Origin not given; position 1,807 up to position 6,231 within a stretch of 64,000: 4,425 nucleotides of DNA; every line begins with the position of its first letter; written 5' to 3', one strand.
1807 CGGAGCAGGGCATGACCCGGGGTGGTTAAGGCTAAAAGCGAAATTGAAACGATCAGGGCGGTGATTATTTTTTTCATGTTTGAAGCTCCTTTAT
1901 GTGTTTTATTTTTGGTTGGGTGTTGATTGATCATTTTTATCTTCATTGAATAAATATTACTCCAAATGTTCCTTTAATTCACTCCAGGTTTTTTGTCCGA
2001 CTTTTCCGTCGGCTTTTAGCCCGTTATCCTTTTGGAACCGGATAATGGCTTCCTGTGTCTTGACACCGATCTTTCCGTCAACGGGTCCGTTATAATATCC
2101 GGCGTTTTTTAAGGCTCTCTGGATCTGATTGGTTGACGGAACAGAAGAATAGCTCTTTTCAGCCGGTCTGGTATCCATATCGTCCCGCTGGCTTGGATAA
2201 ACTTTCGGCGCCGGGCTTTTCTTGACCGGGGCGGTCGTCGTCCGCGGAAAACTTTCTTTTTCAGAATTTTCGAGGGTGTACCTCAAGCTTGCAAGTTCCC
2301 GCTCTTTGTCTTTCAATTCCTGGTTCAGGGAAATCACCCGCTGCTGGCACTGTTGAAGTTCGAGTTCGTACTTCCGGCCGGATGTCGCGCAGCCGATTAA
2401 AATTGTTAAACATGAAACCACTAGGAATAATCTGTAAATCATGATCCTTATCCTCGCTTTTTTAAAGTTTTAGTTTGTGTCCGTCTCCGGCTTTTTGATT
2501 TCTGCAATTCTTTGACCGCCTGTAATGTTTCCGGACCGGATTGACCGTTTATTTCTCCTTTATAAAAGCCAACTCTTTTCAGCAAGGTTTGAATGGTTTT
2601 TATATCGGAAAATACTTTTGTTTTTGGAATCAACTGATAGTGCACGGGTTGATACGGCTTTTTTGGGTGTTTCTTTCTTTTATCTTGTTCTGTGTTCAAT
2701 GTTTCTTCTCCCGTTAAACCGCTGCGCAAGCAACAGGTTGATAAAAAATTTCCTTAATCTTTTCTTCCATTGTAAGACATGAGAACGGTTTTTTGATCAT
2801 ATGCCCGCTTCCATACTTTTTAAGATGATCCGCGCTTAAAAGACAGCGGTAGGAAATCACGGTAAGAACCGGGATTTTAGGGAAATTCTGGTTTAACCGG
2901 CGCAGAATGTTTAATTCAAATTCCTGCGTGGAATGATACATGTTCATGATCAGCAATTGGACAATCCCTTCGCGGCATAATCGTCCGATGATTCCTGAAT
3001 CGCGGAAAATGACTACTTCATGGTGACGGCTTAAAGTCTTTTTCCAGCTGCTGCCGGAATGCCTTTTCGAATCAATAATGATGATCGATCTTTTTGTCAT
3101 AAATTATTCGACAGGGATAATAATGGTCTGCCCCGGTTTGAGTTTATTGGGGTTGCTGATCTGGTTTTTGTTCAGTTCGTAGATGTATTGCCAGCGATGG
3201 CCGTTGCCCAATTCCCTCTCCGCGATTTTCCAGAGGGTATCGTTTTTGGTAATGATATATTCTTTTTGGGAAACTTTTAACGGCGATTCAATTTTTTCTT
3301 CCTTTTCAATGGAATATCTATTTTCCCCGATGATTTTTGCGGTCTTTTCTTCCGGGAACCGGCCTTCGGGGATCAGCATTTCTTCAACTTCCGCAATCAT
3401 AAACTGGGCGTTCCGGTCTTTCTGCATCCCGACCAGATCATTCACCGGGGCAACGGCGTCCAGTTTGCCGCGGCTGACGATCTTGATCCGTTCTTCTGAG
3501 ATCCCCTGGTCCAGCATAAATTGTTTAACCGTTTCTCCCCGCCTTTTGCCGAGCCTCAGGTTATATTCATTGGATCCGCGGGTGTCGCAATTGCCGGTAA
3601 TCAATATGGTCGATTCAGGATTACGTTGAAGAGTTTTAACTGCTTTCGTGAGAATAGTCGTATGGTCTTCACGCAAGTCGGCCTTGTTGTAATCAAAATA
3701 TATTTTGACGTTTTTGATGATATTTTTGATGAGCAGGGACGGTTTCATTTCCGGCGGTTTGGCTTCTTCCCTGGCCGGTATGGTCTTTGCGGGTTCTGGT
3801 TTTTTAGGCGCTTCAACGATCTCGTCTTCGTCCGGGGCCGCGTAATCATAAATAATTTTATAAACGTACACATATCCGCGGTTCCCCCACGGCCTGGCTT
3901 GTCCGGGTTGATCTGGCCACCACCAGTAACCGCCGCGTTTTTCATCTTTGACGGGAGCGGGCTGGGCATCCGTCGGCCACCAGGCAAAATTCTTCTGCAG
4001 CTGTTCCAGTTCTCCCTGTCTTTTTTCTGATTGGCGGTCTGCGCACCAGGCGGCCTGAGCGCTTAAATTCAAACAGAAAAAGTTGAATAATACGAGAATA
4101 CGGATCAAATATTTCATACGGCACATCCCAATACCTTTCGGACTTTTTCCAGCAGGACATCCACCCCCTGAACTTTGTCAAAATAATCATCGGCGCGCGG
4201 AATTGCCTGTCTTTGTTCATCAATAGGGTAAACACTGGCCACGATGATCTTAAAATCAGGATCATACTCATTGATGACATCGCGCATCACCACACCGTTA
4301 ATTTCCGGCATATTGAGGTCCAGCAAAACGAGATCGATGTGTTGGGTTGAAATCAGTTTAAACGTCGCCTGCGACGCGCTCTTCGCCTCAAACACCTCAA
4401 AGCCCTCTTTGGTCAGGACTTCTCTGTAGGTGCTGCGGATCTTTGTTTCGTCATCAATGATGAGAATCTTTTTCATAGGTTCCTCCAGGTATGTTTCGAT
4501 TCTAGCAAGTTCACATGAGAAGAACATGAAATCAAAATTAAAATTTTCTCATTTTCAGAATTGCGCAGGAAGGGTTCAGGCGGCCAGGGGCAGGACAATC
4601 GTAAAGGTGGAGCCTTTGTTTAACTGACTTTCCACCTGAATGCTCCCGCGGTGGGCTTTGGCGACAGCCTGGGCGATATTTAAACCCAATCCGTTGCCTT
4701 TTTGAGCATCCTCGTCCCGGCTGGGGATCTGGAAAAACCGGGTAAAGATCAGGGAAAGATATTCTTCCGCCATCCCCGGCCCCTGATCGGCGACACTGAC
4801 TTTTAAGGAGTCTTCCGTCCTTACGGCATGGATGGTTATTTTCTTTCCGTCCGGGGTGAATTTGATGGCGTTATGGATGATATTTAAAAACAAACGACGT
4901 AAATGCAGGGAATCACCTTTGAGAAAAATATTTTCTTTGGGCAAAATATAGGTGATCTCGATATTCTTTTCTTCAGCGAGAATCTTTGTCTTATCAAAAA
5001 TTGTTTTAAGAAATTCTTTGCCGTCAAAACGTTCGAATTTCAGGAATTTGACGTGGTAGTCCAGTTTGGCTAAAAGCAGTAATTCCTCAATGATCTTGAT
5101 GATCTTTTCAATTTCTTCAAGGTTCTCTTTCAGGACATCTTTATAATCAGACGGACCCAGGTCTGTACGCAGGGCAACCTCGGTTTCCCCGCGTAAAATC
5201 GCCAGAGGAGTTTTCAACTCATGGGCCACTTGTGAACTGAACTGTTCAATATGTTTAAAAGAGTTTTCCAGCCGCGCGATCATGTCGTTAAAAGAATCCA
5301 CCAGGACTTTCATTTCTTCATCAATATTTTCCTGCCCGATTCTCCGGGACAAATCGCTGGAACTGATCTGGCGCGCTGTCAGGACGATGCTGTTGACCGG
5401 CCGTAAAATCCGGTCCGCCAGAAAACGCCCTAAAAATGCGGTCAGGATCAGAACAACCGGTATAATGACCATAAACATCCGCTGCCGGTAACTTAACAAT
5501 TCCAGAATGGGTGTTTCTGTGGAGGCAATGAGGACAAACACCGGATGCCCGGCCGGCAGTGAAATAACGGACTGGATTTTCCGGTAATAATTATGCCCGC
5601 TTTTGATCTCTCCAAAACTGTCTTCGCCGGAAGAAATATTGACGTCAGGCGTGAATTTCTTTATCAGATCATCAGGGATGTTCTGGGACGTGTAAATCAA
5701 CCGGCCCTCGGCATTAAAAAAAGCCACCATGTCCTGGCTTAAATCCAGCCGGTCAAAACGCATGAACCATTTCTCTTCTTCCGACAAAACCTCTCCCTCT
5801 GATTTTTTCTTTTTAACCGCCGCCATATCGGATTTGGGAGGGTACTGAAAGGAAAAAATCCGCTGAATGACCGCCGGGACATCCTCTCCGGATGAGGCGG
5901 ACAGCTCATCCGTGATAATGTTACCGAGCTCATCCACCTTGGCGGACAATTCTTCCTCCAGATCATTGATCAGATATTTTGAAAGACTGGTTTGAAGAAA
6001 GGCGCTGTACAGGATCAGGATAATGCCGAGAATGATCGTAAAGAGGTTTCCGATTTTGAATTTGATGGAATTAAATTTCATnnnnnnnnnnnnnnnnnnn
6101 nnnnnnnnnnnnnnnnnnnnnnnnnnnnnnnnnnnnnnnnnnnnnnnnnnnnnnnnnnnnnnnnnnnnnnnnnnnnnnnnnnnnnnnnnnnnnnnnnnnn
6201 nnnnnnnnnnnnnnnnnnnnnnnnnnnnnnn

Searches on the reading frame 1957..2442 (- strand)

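Call 23: search_protein_families(library=pfam, proteins=[window:1957-2442:-], max_evalue=0.001)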
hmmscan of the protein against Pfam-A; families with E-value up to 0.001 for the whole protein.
window:1957-2442:- (161 aa): 2 families
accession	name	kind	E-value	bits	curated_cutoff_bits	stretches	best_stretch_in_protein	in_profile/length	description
PF01471.23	PG_binding_1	-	2.2e-19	69.8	23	1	105-155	6-56/57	Putative peptidoglycan binding domain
PF09374.15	PG_binding_3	-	6.2e-05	23.5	24.6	0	107-139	6-38/76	Predicted Peptidoglycan domain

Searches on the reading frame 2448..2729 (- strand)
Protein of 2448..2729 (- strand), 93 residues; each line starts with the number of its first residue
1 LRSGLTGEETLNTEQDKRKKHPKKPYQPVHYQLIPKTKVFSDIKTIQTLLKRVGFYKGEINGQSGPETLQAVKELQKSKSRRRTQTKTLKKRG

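Call 23: search_protein_families(library=pfam, proteins=[window:2448-2729:-], max_evalue=0.001)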
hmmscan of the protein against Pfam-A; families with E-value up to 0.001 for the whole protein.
window:2448-2729:- (93 aa): 1 family
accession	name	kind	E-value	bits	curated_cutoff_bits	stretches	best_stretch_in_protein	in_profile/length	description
PF01471.23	PG_binding_1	-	7.6e-09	36.1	23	1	42-78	4-40/57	Putative peptidoglycan binding domain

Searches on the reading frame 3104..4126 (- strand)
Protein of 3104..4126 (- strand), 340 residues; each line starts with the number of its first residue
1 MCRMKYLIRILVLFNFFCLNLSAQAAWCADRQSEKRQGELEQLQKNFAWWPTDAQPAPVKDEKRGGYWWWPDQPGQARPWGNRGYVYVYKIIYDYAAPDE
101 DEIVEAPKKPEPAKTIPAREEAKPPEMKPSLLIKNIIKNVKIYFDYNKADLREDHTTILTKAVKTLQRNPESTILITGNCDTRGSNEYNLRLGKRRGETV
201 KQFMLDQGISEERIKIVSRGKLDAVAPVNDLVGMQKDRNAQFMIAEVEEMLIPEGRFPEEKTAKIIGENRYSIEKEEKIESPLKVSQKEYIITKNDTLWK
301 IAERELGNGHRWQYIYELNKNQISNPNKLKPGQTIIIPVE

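Call 23: search_protein_families(library=pfam, proteins=[window:3104-4126:-], max_evalue=0.001)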
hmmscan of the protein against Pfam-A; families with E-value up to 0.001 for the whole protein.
window:3104-4126:- (340 aa): 3 families
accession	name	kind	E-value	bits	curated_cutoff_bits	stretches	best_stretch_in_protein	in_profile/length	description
PF00691.25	OmpA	-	2.8e-16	60.1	27.2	1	143-229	1-89/98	OmpA family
PF01476.26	LysM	-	4.3e-10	39.8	20.9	1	290-338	1-43/43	LysM domain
PF23457.1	LysM2_NFP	-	0.00034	21.1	36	1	289-339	7-55/56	NFP LysM2 domain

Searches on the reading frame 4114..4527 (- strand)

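Call 23: search_protein_families(library=pfam, proteins=[window:4114-4527:-], max_evalue=0.001)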
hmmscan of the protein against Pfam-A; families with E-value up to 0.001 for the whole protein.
window:4114-4527:- (137 aa): 1 family
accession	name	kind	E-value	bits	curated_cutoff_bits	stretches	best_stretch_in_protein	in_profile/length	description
PF00072.30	Response_reg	-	1.4e-18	67.5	30.2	1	21-129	1-110/111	Response regulator receiver domain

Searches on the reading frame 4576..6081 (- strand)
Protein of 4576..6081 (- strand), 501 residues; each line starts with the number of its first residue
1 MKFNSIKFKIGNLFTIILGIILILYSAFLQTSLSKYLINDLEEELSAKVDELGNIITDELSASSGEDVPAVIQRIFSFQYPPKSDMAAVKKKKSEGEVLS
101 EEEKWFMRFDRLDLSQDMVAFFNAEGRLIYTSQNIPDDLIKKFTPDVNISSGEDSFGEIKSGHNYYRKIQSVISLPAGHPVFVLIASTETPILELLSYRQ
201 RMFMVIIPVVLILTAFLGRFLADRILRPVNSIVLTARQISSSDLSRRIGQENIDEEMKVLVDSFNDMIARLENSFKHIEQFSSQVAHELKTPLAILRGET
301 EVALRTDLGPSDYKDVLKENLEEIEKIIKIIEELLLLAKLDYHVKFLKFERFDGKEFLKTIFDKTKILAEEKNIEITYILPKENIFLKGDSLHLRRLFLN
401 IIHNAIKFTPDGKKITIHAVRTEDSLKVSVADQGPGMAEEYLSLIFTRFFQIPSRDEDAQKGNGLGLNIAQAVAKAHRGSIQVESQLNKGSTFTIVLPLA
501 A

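Call 23: search_protein_families(library=pfam, proteins=[window:4576-6081:-], max_evalue=0.001)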
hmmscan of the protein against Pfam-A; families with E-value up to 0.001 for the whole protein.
window:4576-6081:- (501 aa): 3 families
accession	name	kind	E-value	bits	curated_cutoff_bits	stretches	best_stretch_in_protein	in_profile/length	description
PF02518.31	HATPase_c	-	7.5e-28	97.6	26.4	1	389-500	1-110/111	Histidine kinase-, DNA gyrase B-, and HSP90-like ATPase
PF00512.31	HisKA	-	1.3e-14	54.4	26.9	1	279-341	3-64/66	His Kinase A (phospho-acceptor) domain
PF00672.30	HAMP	-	1.2e-06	29.1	25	1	220-272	1-52/53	HAMP domain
